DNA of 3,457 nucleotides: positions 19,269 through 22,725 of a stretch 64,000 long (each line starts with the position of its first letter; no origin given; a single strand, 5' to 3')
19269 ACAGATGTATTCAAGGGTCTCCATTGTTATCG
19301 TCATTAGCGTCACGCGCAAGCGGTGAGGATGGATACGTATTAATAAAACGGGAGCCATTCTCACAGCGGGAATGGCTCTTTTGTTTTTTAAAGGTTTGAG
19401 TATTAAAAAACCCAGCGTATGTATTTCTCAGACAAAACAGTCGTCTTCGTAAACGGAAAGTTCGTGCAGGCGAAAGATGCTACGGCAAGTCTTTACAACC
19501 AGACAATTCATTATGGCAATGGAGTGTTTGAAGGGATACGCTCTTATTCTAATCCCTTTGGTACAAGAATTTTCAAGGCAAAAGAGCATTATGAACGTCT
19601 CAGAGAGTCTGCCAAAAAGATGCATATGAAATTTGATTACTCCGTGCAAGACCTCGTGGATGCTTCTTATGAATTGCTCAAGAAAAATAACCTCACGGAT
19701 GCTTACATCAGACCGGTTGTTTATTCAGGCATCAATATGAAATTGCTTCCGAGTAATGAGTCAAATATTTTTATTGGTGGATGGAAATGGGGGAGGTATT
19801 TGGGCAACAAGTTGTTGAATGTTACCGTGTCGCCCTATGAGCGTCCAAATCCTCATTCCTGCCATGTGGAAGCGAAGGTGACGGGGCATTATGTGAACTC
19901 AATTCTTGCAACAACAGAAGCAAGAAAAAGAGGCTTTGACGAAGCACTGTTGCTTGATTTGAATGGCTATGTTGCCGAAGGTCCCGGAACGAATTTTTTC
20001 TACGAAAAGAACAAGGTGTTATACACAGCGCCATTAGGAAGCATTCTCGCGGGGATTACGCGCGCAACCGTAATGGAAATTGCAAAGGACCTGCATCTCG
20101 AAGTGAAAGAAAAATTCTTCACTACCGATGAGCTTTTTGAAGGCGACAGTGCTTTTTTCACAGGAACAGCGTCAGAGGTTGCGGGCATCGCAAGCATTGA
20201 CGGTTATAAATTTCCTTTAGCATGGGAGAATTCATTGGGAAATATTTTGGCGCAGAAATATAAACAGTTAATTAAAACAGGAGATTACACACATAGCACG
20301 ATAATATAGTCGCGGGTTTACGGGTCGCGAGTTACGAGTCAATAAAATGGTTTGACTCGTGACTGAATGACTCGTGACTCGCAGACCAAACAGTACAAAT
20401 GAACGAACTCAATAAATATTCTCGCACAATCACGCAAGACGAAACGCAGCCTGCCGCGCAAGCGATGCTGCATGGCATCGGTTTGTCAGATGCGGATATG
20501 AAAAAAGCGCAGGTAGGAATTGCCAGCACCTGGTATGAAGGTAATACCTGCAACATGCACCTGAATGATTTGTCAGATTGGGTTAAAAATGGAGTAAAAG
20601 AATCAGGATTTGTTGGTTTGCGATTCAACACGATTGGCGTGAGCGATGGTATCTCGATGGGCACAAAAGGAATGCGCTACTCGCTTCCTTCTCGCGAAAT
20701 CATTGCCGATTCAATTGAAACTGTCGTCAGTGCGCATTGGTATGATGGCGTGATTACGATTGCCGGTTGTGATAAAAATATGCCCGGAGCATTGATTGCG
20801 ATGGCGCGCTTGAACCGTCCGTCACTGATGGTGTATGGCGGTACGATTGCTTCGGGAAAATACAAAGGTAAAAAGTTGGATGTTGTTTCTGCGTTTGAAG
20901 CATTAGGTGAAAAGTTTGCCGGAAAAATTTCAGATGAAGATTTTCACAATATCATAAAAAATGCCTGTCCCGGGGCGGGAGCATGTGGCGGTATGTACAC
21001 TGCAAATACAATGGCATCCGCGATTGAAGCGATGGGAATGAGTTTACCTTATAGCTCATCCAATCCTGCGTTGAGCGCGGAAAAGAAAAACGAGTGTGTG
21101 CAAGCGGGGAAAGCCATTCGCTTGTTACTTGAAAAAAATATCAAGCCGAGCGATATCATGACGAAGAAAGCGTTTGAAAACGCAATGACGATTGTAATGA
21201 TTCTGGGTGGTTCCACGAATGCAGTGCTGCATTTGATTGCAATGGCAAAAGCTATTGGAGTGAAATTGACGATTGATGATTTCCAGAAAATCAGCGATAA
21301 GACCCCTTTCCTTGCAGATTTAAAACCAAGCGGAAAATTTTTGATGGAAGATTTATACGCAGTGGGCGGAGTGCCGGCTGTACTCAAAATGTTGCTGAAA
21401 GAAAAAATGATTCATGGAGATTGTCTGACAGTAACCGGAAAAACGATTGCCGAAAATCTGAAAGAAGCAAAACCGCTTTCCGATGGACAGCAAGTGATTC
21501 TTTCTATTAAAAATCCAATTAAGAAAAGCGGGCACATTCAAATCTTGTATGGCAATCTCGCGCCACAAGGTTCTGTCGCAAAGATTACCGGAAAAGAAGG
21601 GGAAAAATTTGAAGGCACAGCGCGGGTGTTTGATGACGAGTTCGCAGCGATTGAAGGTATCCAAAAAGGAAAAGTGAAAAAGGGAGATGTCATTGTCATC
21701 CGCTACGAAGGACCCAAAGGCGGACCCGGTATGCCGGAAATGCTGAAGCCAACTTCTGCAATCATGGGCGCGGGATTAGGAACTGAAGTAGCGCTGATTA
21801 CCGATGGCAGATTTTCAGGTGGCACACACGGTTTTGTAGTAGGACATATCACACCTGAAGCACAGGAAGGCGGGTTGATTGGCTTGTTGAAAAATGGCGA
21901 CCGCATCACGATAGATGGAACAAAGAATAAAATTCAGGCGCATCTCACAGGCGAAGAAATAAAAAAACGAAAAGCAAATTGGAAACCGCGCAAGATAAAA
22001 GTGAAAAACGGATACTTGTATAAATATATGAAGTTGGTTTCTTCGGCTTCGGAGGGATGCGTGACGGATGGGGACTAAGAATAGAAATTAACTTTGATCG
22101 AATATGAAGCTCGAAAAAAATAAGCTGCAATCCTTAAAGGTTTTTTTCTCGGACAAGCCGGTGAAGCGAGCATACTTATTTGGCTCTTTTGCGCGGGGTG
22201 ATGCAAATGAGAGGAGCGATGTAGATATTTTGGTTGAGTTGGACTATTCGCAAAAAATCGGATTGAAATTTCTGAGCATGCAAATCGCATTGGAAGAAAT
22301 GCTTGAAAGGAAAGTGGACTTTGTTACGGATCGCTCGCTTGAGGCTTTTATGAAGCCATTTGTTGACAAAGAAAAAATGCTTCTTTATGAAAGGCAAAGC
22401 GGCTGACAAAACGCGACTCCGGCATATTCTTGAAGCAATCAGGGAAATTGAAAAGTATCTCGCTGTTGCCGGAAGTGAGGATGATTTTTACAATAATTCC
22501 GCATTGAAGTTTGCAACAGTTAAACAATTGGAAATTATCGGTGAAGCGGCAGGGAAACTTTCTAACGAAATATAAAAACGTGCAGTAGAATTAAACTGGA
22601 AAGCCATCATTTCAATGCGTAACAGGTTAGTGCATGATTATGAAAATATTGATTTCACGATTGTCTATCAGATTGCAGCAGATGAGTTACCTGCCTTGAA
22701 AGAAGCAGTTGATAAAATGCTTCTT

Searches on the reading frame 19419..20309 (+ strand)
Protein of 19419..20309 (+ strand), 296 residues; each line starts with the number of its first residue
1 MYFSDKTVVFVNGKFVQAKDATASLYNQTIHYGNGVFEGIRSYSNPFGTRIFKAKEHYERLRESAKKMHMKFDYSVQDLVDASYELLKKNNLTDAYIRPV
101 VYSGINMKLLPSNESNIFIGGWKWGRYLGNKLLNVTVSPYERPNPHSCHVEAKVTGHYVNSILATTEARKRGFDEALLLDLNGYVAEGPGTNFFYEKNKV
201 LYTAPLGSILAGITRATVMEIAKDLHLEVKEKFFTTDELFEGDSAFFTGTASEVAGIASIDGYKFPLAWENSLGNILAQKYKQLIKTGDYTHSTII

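Call 3: search_protein_families(library=pfam, proteins=[window:19419-20309:+])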
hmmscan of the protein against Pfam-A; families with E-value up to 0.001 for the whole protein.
window:19419-20309:+ (296 aa): 1 family
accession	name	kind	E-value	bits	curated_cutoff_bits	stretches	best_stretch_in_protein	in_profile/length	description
PF01063.24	Aminotran_4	-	1.9e-48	165.7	28.5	1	35-260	1-223/223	Amino-transferase class IV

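Call 8: find_homologous_proteins(query=window:19419-20309:+, max_evalue=1e-40)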
Query window:19419-20309:+ (296 aa): 7935 proteins with E <= 1e-40 among 8000 candidates; the best 120 are listed.
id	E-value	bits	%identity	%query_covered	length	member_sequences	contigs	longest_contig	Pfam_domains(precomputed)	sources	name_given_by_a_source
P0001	5.3e-197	671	100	100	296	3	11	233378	PF01063.25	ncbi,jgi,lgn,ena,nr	ncbi:MAG: branched-chain amino acid transaminase [Chitinophagales bacterium]|nr:branched-chain amino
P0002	2.4e-173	593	86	100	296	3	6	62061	PF01063.25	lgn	-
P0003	3.3e-163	560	81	100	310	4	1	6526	PF01063.25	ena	-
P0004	7.9e-162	556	80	100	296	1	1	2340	PF01063.25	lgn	-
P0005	2.0e-161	554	80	100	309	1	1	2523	PF01063.25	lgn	-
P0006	9.4e-157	539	77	100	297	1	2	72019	PF01063.25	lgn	-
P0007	6.0e-155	533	76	100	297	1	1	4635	PF01063.25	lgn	-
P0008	1.1e-152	526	76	100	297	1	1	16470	PF01063.25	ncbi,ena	-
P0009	3.7e-152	524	76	100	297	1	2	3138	PF01063.25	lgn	-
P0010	7.3e-152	523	75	100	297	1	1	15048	PF01063.25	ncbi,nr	ncbi:MAG TPA: branched-chain amino acid transaminase [Chitinophagales bacterium]|nr:branched-chain a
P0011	4.1e-150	517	75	100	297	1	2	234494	PF01063.25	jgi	-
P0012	1.8e-143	495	72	100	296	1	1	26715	PF01063.25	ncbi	-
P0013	6.0e-141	487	70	100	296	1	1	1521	PF01063.25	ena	-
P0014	8.2e-141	487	75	92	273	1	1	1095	PF01063.25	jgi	jgi:branched-chain amino acid aminotransferase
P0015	4.1e-140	484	70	100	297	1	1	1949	PF01063.25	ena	-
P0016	1.7e-139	482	69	100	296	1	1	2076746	PF01063.25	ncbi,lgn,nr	ncbi:MAG: branched-chain amino acid aminotransferase [Chitinophagales bacterium]|nr:MAG: branched-ch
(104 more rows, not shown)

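Call 11: find_related_loci(query=A1, collection=genome_contigs, flank=3000)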
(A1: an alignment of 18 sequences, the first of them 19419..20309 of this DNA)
Query A1 (296 aa) in genome_contigs; peptide patterns used: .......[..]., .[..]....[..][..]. (x = any residue, [..] = any of these).
600 stretches matched a pattern (row limit reached: there are more); 600 encode a relative of the query (tblastn E <= 1e-3); the best 80 are kept; 80 distinct loci.
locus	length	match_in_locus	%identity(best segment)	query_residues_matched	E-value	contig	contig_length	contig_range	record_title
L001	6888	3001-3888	59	1-296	4e-125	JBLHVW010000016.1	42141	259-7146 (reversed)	MAG: Salibacteraceae bacterium isolate 3300046534_40 Ga0491194_0001082, whole genome shotgun sequence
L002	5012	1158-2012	61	1-285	6e-124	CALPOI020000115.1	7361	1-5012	MAG: Candidatus Planktophila lacus isolate HRS-ES1-bin-457 genome assembly, contig: HRSG-E10-C5179, whole genome shotgun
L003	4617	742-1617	59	1-292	1e-123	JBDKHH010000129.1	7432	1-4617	MAG: Bacteroidota bacterium isolate flintriver_2019_sw_WHONDRS-S19S_0015_B_bin.21 scaffold_1380596, whole genome shotgun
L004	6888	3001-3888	60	1-296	2e-121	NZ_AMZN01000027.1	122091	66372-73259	Fulvivirga imtechensis AK7 contig27, whole genome shotgun sequence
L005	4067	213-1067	57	1-285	3e-115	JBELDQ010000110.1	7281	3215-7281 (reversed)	MAG: Polaribacter sp. isolate REMEI053_ass_metaspades_bin.111 NODE_15398_length_7281_cov_49.175754, whole genome shotgun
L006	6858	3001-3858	57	1-286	5e-113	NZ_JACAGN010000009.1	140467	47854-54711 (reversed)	Myroides sp. 1354 NODE_9_length_140467_cov_144.951628, whole genome shotgun sequence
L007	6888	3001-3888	55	1-296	1e-111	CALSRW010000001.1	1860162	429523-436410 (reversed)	MAG: uncultured Flavobacteriales bacterium isolate O_MB51_1 genome assembly, contig: scaffold_6633_O_MB51, whole genome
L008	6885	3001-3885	51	1-295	3e-108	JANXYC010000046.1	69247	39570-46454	MAG: Cyclobacteriaceae bacterium isolate GL140_3_metabat_283_sub GL140_3_k141_139344, whole genome shotgun sequence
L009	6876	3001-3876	55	1-291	2e-108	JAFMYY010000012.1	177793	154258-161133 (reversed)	Cesiribacteraceae bacterium YIM B00369 Scaffold12, whole genome shotgun sequence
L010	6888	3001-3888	53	1-296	2e-106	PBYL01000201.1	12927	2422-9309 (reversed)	MAG: Thalassovita sp. isolate NP30 MHASMcontig_941281, whole genome shotgun sequence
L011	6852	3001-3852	54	2-285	1e-105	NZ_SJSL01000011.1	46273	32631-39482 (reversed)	Pedobacter psychroterrae strain RP-1-14 contig11, whole genome shotgun sequence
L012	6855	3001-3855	53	1-285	5e-105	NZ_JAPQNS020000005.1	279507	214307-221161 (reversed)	Flavobacterium sp. SUN052 contig5, whole genome shotgun sequence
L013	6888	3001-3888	52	1-293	2e-103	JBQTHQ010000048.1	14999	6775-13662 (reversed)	MAG: Bacteroidota bacterium isolate SAW253 c_000000454592, whole genome shotgun sequence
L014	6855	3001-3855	51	2-285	2e-102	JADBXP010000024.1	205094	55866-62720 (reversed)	MAG: Chitinophagaceae bacterium isolate M043S1SP1A08QC M043S1_24, whole genome shotgun sequence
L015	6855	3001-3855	52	1-285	4e-102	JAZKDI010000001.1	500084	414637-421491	MAG: Bacteroidota bacterium isolate DC_HB_01_SPN181219-bin043 DCHB01SPN_B043_0_000000000001, whole genome shotgun sequen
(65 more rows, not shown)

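Call 14: find_encoding_contigs(protein=P0002, flank=2000, max_places=2)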
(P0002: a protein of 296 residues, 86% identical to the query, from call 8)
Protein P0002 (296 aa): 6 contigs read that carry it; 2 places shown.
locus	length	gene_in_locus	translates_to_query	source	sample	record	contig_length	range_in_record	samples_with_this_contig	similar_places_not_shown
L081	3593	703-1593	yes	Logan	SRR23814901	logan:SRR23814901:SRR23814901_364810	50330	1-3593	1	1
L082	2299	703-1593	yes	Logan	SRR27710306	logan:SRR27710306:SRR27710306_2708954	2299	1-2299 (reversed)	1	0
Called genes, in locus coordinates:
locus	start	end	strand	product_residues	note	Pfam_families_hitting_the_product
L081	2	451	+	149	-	?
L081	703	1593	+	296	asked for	PF01063:Aminotran_4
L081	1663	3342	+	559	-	PF00920:ILVD_EDD_N, PF24877:ILV_EDD_C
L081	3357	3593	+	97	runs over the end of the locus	PF01909:NTP_transf_2, PF18765:Polbeta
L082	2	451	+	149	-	?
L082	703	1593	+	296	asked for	PF01063:Aminotran_4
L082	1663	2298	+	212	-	?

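Call 15: find_encoding_contigs(protein=P0006, flank=2000, max_places=2)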
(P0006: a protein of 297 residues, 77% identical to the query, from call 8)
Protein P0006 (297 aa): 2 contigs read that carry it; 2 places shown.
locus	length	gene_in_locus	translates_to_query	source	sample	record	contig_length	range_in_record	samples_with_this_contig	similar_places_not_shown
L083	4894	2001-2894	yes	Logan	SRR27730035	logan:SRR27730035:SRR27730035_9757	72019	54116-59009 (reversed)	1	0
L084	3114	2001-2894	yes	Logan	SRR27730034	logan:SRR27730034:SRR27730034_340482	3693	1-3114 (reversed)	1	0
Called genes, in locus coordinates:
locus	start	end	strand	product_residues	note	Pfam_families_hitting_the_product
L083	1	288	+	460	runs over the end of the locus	PF00034:Cytochrom_C (faint), PF13442:Cytochrome_CBB3 (faint), PF21419:RoxA-like_Cyt-c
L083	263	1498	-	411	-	PF04116:FA_hydroxylase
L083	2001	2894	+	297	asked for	PF01063:Aminotran_4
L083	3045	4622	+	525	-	PF00920:ILVD_EDD_N, PF24877:ILV_EDD_C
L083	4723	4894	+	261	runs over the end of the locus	PF00106:adh_short, PF01370:Epimerase, PF08659:KR (weak), PF13561:adh_short_C2, PF08643:DUF1776 (weak)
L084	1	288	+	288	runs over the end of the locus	?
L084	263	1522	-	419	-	PF04116:FA_hydroxylase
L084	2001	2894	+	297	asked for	PF01063:Aminotran_4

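Call 16: find_encoding_contigs(protein=P0011, flank=2000, max_places=2)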
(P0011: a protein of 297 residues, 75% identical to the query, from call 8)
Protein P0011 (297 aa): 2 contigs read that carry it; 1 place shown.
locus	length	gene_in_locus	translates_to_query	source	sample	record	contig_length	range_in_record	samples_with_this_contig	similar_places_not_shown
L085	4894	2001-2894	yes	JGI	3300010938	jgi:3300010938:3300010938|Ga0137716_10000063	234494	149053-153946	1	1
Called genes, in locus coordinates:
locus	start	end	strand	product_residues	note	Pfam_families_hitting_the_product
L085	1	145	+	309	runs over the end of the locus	-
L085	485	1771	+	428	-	PF04116:FA_hydroxylase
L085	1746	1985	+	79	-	-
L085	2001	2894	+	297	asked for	PF01063:Aminotran_4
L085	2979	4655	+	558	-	PF00920:ILVD_EDD_N, PF24877:ILV_EDD_C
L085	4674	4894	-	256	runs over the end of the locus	PF01048:PNP_UDP_1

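Call 17: find_encoding_contigs(protein=P0012, flank=2000, max_places=1)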
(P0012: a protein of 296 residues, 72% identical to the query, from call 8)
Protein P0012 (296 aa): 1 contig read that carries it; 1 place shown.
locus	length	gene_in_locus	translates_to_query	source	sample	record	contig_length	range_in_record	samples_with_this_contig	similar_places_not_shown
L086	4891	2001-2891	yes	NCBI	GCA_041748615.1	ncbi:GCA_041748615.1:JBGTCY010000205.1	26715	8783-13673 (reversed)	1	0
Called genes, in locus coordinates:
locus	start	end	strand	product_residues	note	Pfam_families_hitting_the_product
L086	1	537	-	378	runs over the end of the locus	PF00528:BPD_transp_1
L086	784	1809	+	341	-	-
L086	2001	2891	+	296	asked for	PF01063:Aminotran_4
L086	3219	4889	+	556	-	PF00920:ILVD_EDD_N, PF24877:ILV_EDD_C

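Call 18: find_encoding_contigs(protein=P0016, flank=2000, max_places=1)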
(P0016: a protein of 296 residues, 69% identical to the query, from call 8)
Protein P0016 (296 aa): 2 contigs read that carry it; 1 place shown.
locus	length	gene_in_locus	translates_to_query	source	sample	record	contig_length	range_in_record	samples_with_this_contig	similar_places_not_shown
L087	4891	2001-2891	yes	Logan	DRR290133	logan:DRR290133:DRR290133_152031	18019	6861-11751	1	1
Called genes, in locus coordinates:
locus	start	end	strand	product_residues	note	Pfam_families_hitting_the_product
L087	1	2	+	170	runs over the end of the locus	PF00578:AhpC-TSA, PF00085:Thioredoxin, PF08534:Redoxin, PF13905:Thioredoxin_8 (weak)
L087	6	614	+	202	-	PF00578:AhpC-TSA, PF08534:Redoxin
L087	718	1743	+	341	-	-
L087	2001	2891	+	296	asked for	PF01063:Aminotran_4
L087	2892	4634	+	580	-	PF00920:ILVD_EDD_N, PF24877:ILV_EDD_C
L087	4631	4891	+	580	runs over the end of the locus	PF02776:TPP_enzyme_N, PF00205:TPP_enzyme_M, PF02775:TPP_enzyme_C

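Call 19: find_encoding_contigs(protein=P0003, flank=2000, max_places=1)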
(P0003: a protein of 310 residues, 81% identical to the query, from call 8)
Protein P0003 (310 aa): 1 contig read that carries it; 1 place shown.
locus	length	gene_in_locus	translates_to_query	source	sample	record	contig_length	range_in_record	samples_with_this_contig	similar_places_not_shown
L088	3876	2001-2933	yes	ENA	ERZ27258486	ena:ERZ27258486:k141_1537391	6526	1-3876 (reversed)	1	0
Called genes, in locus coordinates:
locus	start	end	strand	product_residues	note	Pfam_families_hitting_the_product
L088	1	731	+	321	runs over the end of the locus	PF01073:3Beta_HSD, PF01370:Epimerase, PF04321:RmlD_sub_bind, PF07993:NAD_binding_4 (faint), PF16363:GDP_Man_Dehyd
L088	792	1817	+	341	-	-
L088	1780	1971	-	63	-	-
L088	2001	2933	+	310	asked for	PF01063:Aminotran_4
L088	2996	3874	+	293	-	?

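Call 20: find_encoding_contigs(protein=P0008, flank=2000, max_places=1)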
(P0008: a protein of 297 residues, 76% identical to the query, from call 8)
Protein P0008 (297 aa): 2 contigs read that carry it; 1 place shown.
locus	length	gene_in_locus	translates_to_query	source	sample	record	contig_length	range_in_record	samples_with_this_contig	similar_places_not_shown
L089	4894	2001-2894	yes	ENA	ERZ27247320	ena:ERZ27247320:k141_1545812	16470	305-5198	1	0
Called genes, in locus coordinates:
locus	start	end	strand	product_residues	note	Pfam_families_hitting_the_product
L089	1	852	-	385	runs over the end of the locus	?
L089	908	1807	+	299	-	PF12804:NTP_transf_3 (weak)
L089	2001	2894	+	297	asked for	PF01063:Aminotran_4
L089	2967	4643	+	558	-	PF00920:ILVD_EDD_N, PF24877:ILV_EDD_C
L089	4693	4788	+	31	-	-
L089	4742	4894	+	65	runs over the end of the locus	PF13711:DUF4160 (weak)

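Call 21: find_encoding_contigs(protein=P0010, flank=2000, max_places=1)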
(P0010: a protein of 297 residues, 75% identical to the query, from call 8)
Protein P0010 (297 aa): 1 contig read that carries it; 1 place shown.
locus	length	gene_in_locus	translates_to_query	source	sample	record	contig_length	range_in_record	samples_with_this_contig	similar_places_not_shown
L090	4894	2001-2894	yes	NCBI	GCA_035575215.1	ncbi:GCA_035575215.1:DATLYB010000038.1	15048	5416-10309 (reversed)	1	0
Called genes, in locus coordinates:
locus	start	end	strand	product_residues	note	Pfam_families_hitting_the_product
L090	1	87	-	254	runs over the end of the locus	PF00106:adh_short, PF08659:KR, PF13561:adh_short_C2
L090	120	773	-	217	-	PF02525:Flavodoxin_2, PF03358:FMN_red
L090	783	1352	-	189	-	PF07366:SnoaL, PF12680:SnoaL_2 (weak)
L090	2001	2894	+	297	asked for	PF01063:Aminotran_4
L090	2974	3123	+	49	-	-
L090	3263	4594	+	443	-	PF00144:Beta-lactamase, PF18962:Por_Secre_tail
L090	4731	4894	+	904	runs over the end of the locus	PF00133:tRNA-synt_1, PF09334:tRNA-synt_1g (weak), PF13603:tRNA-synt_1_2, PF09334:tRNA-synt_1g (weak), PF08264:Anticodon_1, PF10458:Val_tRNA-synt_C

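Call 23: find_related_loci(query=window:19419-20309:+, collection=metagenome_contigs, flank=1200)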
Query window:19419-20309:+ (296 aa) in metagenome_contigs; peptide patterns used: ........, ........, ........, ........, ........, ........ (x = any residue, [..] = any of these).
191 stretches matched a pattern; 2 encode a relative of the query (tblastn E <= 1e-3); 2 distinct loci.
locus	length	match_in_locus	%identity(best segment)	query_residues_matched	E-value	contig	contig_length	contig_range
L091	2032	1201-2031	75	1-277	4e-157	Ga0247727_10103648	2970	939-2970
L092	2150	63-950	57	1-296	3e-123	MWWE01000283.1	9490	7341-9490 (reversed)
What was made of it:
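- Tried and rejected: Only 2 loci came back, one of them identical to L089 (call 23).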

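Call 24: find_encoding_contigs(protein=P0007, flank=1200, max_places=1)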
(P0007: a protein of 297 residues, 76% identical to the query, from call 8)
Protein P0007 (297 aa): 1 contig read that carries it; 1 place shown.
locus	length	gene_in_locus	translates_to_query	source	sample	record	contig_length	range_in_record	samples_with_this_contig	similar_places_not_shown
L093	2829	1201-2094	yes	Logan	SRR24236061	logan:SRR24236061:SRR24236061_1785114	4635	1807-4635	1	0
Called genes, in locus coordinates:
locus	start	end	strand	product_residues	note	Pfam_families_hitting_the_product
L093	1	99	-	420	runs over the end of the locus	PF04116:FA_hydroxylase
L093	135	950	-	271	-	PF05235:CHAD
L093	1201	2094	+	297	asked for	PF01063:Aminotran_4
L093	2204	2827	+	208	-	?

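Call 25: find_encoding_contigs(protein=P0009, flank=1200, max_places=2)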
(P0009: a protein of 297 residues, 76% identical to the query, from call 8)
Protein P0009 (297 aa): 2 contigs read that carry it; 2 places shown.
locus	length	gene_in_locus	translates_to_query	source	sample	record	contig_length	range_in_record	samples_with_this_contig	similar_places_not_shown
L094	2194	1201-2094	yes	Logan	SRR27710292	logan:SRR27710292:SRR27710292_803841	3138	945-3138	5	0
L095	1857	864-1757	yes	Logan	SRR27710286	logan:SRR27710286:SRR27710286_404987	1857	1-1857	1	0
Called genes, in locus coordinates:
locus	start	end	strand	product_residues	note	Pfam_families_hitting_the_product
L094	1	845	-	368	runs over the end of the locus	PF00756:Esterase (weak), PF00326:Peptidase_S9 (faint), PF05036:SPOR (weak)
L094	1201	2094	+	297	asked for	PF01063:Aminotran_4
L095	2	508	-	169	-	?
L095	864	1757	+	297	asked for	PF01063:Aminotran_4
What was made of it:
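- The element stays with ilvE although the upstream neighbour differs and is sometimes divergently oriented: FA_hydroxylase, SnoaL, CHAD, esterase (calls 15, 21, 24, 25). In relatives the upstream neighbour is a different gene, often on the opposite strand, yet the ORF and hairpins persist next to ilvE (calls 15, 16, 20, 21, 24, 25).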

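Call 26: find_encoding_contigs(protein=P0005, flank=1200, max_places=1)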
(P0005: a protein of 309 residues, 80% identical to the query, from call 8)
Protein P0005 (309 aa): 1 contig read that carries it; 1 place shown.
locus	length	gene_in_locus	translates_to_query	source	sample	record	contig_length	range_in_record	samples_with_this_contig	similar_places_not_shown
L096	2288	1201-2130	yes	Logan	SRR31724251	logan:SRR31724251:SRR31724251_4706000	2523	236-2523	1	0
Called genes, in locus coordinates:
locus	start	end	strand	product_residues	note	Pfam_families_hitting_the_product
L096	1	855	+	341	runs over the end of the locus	-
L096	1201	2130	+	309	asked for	PF01063:Aminotran_4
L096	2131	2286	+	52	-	?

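Call 27: find_encoding_contigs(protein=P0004, flank=1200, max_places=1)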
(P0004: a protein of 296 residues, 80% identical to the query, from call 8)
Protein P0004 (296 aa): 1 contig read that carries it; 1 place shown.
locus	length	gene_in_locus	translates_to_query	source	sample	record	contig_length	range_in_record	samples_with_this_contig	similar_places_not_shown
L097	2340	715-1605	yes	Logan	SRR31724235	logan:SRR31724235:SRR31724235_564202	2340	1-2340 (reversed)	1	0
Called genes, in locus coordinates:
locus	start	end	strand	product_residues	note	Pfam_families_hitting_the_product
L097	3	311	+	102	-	?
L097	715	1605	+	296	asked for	PF01063:Aminotran_4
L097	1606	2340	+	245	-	?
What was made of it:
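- Close relatives (ilvE 69-86% identical; calls 14-21 and 24-27):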

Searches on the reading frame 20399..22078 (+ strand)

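Call 3: search_protein_families(library=pfam, proteins=[window:20399-22078:+])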
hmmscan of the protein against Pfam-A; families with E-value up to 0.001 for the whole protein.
window:20399-22078:+ (559 aa): 2 families
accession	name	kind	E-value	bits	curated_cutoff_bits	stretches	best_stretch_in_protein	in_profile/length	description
PF00920.27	ILVD_EDD_N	-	3.6e-136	453.9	27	1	36-353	1-316/316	Dihydroxy-acid/6-phosphogluconate dehydratase N-terminal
PF24877.1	ILV_EDD_C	-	1.3e-75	253.4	27.7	1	365-554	1-191/191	Dihydroxy-acid/6-phosphogluconate dehydratase C-terminal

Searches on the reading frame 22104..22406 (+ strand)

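Call 3: search_protein_families(library=pfam, proteins=[window:22104-22406:+])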
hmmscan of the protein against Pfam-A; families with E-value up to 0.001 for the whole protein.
window:22104-22406:+ (100 aa): 2 families
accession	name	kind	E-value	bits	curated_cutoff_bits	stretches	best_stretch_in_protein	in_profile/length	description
PF01909.29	NTP_transf_2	-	1.1e-14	55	21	1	14-92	7-90/93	Nucleotidyltransferase domain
PF18765.7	Polbeta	-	3.6e-14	53.1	26.9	1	12-98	4-91/93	Polymerase beta, Nucleotidyltransferase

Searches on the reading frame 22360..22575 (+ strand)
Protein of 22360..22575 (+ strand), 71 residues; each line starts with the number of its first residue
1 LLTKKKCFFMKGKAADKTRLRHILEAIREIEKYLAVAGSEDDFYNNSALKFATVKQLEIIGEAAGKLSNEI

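Call 60: search_protein_families(library=pfam, proteins=[window:22360-22575:+], max_evalue=0.01)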
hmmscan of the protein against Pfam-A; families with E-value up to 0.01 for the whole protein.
window:22360-22575:+ (71 aa): 1 family
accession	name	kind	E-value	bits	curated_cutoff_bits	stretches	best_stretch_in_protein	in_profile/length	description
PF01934.22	HepT-like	-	4e-07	30.2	23.5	1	23-70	1-47/120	Ribonuclease HepT-like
